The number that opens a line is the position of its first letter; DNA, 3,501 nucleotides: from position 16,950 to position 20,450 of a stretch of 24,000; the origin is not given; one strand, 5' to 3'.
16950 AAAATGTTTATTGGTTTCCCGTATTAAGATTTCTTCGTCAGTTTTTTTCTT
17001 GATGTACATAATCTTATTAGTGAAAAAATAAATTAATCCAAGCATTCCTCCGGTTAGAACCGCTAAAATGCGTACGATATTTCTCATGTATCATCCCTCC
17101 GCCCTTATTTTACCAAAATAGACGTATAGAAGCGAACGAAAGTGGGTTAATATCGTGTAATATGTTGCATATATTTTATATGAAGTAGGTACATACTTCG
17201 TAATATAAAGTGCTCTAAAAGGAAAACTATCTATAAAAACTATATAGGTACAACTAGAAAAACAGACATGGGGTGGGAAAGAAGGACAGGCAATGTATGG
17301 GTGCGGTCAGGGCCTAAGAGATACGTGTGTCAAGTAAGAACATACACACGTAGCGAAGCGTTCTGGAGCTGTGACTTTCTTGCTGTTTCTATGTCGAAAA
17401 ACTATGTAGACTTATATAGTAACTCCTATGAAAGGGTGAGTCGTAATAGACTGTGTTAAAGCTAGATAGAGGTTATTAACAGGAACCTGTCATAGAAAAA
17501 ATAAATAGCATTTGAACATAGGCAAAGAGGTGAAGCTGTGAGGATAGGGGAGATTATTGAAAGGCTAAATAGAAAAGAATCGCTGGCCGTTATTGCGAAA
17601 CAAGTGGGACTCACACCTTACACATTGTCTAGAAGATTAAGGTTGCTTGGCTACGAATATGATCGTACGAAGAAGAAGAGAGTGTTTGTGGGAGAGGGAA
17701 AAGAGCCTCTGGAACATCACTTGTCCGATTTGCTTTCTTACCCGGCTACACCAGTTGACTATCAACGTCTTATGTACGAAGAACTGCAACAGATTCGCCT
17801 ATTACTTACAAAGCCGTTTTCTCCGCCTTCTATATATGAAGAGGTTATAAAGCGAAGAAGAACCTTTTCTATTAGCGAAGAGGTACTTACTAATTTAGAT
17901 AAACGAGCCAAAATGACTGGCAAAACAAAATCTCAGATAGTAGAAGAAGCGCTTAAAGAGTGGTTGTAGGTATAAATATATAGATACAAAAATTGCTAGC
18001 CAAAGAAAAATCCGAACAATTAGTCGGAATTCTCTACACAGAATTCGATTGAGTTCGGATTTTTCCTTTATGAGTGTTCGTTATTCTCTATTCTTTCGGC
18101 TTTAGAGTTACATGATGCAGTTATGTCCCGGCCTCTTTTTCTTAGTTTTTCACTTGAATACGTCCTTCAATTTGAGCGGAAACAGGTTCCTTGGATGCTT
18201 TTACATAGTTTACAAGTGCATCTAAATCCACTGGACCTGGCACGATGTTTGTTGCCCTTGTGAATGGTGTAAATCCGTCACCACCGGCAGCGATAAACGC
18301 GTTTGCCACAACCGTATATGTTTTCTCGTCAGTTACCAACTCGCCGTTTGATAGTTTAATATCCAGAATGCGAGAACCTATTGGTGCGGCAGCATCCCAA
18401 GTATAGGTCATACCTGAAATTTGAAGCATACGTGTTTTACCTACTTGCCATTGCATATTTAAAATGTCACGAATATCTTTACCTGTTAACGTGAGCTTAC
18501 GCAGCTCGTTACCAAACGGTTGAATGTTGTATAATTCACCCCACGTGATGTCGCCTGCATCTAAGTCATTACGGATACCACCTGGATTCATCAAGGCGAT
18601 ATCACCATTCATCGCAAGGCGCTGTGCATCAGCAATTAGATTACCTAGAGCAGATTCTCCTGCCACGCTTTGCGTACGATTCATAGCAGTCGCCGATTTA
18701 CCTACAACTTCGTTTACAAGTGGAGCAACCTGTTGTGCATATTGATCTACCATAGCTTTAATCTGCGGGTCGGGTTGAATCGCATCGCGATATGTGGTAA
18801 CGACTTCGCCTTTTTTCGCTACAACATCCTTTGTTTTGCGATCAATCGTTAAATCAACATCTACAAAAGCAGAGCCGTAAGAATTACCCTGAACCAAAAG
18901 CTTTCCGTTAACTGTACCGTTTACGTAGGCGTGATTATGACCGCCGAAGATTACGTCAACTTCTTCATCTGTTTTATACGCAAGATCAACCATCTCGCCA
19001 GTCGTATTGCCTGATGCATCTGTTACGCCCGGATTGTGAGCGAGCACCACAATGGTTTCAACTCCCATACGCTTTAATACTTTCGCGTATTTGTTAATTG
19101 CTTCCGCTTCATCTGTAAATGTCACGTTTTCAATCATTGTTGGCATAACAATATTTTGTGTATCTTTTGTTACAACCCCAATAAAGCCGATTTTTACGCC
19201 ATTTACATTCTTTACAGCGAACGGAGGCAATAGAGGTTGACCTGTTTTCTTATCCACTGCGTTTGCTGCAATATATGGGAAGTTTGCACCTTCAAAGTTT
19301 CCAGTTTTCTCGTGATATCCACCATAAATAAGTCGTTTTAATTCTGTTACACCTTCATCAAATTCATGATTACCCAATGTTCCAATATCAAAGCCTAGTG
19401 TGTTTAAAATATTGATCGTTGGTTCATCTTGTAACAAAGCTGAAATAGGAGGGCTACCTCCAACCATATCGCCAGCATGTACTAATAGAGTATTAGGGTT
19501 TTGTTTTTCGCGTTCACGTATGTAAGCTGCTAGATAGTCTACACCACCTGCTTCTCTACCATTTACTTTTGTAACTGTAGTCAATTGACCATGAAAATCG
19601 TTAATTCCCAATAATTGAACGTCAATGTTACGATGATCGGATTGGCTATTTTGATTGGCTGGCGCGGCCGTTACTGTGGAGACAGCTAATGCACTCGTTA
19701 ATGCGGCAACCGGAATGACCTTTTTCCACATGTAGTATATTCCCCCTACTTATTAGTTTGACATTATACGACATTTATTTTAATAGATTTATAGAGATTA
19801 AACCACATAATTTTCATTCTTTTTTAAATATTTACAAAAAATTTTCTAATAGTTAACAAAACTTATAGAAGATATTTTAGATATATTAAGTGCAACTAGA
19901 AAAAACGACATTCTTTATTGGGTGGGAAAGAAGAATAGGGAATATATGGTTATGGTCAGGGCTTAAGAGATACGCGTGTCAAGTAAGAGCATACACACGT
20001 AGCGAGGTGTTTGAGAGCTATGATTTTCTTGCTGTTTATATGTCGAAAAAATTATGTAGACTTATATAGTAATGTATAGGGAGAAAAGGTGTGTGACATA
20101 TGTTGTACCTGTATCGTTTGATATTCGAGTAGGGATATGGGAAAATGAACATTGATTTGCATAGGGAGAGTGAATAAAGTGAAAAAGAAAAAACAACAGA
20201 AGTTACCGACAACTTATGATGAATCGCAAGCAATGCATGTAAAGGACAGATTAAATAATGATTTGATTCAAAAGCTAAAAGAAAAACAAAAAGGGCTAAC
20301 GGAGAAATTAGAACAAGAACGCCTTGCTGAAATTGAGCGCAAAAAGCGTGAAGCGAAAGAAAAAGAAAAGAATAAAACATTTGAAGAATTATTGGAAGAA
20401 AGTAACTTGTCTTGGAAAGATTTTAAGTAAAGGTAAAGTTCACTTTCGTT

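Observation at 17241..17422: Novel candidate structured RNA or foldback element: two diverged copies whose helices are kept by compensatory substitutions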

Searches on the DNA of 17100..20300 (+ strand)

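Call 6: search_rna_families(source=window, start=17100, end=20300, threshold=evalue, max_evalue=10, show_alignments=3)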
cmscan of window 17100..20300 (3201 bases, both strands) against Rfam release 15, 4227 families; matches with E-value up to 10: 4.
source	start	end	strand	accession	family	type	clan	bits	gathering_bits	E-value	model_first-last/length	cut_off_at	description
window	19502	19649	+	RF02148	MESTIT1_1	Gene; lncRNA;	-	21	50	8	1-144/144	no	MEST intronic transcript 1, antisense RNA conserved region 1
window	18002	18068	-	RF04070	MIR6440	Gene; miRNA;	-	18.6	95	4.9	1-108/108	no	MIR6440 microRNA precursor family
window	20152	20232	-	RF01423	snoR117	Gene; snRNA; snoRNA; CD-box;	-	16.9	42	5.4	1-80/80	no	small nucleolar RNA snoR117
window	17265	17501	+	RF02247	Six3os1_2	Gene; lncRNA;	-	16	80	7.7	1-217/217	no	Six3os1 conserved region 2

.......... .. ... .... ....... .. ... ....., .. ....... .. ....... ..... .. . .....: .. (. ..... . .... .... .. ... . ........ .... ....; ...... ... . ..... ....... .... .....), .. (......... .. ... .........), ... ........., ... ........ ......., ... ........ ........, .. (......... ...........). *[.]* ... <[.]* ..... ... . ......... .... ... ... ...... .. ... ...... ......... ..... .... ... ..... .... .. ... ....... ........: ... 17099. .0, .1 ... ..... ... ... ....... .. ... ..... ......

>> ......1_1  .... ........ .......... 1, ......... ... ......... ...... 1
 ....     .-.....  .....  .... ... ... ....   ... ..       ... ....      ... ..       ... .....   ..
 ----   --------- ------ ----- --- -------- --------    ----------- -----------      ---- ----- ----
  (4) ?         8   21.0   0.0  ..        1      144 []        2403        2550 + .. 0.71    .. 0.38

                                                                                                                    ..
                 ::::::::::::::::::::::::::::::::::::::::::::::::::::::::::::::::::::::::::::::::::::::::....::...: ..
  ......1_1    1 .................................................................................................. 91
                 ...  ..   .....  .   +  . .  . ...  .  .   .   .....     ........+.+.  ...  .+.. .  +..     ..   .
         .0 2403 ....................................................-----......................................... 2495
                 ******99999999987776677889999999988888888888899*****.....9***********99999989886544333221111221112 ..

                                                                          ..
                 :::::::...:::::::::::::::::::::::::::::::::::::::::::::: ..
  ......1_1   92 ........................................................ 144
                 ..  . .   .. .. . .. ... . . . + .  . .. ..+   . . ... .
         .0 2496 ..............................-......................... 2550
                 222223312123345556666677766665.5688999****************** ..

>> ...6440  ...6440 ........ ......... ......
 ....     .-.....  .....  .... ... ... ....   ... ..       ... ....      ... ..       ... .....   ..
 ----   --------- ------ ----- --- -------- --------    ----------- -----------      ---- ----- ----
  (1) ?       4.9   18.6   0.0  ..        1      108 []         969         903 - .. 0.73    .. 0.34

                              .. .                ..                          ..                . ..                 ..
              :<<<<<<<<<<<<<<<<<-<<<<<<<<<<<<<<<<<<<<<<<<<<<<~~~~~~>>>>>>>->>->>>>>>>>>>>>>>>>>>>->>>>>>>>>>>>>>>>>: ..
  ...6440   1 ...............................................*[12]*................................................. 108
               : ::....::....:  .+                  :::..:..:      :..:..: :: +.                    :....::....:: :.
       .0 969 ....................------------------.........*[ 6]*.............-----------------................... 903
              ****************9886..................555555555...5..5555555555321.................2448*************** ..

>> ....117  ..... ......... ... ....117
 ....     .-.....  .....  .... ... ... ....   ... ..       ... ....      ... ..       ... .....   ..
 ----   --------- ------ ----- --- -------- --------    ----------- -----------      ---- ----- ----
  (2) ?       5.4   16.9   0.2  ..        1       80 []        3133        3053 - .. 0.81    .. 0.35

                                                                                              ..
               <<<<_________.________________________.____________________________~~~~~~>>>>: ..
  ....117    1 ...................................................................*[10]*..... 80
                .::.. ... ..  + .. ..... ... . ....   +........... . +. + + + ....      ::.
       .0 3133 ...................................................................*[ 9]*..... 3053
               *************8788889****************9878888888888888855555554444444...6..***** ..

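Call 11: search_dna_similar(query=window:17241-17422:+, collection=plasmids, mode=distant, max_rows=30)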
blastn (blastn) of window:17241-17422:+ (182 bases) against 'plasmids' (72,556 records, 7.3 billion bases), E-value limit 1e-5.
No match.

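Call 78: build_rna_model(alignment_id=A8, structure=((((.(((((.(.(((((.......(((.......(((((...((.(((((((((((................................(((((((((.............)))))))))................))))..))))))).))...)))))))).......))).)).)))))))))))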
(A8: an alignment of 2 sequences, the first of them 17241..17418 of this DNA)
Model R1 built from alignment A8 (2 sequences, 187 columns); structure: as given.
model positions 187; base pairs 45; branch points 0; effective number of sequences 0.93; information 0.59 bits per position. Calibrated on 0.2 Mb of random sequence (short: E-values are rough).
structure used (alignment columns):
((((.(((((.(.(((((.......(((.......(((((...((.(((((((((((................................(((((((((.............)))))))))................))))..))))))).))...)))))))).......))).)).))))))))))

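Call 79: build_rna_model(alignment_id=A8, structure=none)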
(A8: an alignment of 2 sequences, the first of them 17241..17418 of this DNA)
Model R2 built from alignment A8 (2 sequences, 187 columns); structure: none (sequence only).
model positions 187; base pairs 0; branch points 0; effective number of sequences 1.21; information 0.381 bits per position. No base pairs: searches with it score sequence only.

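Call 80: search_with_rna_model(model_id=R1, sources=[window, L002, L012, L013, L014, L003, L006], max_evalue=10, make_alignment=true, show_alignments=6)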
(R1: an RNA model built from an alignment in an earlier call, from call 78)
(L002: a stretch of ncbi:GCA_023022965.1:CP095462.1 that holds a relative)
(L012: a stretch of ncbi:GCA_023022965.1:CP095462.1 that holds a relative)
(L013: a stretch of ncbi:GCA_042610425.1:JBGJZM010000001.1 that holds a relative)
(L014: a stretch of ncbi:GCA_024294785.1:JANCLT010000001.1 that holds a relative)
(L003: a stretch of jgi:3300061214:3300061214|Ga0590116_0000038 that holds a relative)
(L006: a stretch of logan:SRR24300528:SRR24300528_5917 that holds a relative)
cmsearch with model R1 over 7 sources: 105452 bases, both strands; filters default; matches with E-value up to 10: 5.
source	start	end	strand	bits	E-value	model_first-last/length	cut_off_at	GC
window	19882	20068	+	224.8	4.2e-51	1-187/187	no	0.35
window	17241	17418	+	216.4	4.2e-49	1-187/187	no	0.43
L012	10755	10905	+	35.3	3.9e-06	19-170/187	no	0.34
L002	4440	4603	-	34.8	5.2e-06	1-187/187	no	0.37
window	4698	4860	+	10.7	2.6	1-187/187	no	0.35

Alignment A9: 5 matches aligned to the model, 189 columns, each read 5' to 3' on its own strand. Consensus structure (alignment columns), stored with it:
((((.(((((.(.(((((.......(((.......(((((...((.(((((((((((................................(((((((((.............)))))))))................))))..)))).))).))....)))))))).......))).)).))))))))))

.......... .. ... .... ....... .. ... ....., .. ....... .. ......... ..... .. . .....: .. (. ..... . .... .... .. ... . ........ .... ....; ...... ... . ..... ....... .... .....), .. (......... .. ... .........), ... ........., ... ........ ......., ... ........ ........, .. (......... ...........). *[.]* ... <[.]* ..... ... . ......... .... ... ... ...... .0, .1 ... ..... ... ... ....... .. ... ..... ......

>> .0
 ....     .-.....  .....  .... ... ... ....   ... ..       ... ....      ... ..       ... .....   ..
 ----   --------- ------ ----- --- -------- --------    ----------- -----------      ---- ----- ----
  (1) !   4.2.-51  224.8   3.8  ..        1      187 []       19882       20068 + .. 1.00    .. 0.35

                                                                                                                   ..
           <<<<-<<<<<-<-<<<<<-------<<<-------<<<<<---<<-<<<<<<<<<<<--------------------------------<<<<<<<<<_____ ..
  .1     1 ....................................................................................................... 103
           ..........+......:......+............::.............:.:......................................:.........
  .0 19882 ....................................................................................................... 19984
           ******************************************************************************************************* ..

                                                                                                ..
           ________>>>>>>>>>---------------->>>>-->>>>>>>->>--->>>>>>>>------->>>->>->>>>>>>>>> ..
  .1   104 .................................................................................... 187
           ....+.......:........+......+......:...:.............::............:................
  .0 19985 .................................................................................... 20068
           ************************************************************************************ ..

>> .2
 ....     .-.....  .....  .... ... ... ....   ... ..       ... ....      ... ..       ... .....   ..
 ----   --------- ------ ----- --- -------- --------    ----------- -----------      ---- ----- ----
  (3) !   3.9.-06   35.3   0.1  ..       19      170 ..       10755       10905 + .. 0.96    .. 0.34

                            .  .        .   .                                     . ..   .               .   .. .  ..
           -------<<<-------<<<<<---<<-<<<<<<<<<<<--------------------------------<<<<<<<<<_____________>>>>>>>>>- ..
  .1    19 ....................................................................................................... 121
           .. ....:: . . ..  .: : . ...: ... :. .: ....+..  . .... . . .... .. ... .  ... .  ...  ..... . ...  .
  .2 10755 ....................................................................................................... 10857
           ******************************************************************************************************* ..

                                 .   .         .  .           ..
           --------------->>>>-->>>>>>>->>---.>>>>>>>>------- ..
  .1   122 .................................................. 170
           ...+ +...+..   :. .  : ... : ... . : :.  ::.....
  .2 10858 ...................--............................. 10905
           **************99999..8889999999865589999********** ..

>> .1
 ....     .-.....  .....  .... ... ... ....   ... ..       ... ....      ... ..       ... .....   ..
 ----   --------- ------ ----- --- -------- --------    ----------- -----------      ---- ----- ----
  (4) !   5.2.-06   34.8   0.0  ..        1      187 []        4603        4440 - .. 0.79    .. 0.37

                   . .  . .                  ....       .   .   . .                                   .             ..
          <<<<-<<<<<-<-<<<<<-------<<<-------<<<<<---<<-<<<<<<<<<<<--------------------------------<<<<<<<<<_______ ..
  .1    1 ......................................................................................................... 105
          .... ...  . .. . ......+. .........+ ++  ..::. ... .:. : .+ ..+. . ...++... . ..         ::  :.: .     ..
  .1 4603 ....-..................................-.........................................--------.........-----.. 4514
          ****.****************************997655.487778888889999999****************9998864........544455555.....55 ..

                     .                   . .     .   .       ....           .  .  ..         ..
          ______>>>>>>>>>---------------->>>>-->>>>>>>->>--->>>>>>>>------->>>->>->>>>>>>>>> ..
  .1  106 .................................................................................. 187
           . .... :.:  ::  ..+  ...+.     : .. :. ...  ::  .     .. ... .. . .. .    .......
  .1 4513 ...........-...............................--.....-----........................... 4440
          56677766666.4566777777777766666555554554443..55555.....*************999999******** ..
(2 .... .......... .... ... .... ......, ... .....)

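Call 81: search_with_rna_model(model_id=R2, sources=[window, L002, L012, L013, L014, L003, L006], max_evalue=10)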
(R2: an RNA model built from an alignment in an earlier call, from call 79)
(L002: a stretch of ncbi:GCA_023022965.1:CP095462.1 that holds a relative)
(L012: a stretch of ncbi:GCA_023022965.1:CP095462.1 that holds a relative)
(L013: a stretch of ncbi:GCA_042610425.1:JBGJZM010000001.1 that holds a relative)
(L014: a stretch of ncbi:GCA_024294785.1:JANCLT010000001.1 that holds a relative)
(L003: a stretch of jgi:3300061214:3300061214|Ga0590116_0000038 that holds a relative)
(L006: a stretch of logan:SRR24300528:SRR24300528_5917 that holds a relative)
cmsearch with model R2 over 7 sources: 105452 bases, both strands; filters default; matches with E-value up to 10: 7.
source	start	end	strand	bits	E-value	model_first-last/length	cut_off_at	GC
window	19882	20068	+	178.5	4.4e-54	1-187/187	-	0.35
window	17242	17418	+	168.1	7.3e-51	2-187/187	-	0.43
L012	10749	10910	+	37.8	1.6e-10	13-175/187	-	0.34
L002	4442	4602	-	34.4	1.9e-09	2-185/187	-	0.37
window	4698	4855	+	27.5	2.6e-07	6-176/187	-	0.36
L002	1215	1323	+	11.1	0.032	10-115/187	-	0.28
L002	1691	1733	+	4.4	3.6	123-171/187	-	0.4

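Call 85: search_rna_families(source=L002, start=4400, end=4660, threshold=evalue, max_evalue=1)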
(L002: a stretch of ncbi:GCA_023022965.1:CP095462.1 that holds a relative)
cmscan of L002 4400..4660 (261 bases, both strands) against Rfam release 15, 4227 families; matches with E-value up to 1: 8.
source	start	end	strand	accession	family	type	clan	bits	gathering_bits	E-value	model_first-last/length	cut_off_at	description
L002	4565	4638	+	RF01485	rli61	Cis-reg;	-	24.6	50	0.017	1-106/106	no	Listeria sRNA rli61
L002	4559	4635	+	RF00512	Leu_leader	Cis-reg; leader;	-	22.9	50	0.01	1-148/148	no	Leucine operon leader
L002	4570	4640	+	RF02064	STnc370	Gene; sRNA;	-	22.5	54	0.86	1-71/71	no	Enterobacterial sRNA STnc370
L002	4483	4638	+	RF02449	ncr1015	Gene; sRNA;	-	22.3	60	0.47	1-121/121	no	Bacillus sRNA ncr1015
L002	4569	4654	-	RF01770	rimP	Cis-reg; leader;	-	20.2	47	0.39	1-102/102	no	Gammaprotebacteria rimP leader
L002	4577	4646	+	RF01770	rimP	Cis-reg; leader;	-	19.4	47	0.6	1-102/102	no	Gammaprotebacteria rimP leader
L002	4600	4660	-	RF01472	rli40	Gene; sRNA;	-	19.1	100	0.0077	197-263/263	5'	Listeria sRNA rli40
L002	4601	4660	-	RF00512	Leu_leader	Cis-reg; leader;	-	17.9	50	0.19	94-148/148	5'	Leucine operon leader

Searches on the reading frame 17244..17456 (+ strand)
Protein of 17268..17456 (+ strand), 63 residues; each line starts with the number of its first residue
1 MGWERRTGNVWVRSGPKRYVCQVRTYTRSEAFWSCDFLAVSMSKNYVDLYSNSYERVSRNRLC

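Call 32: find_homologous_proteins(query=A4, max_evalue=10)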
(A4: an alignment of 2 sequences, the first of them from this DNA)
Query A4 (2 sequences): no candidate shares three 5-residue words with the query. No homologue found.

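Call 59: search_protein_representatives(protein=window:17268-17456:+)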
Query: 63 residues. Proteins with E-value up to 0.001 (for the whole library): 1; up to 1e-10: 0; up to 1e-30: 0. The best 1 are listed.
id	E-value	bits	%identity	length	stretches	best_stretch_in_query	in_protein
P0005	2.9e-04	37.1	39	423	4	9-35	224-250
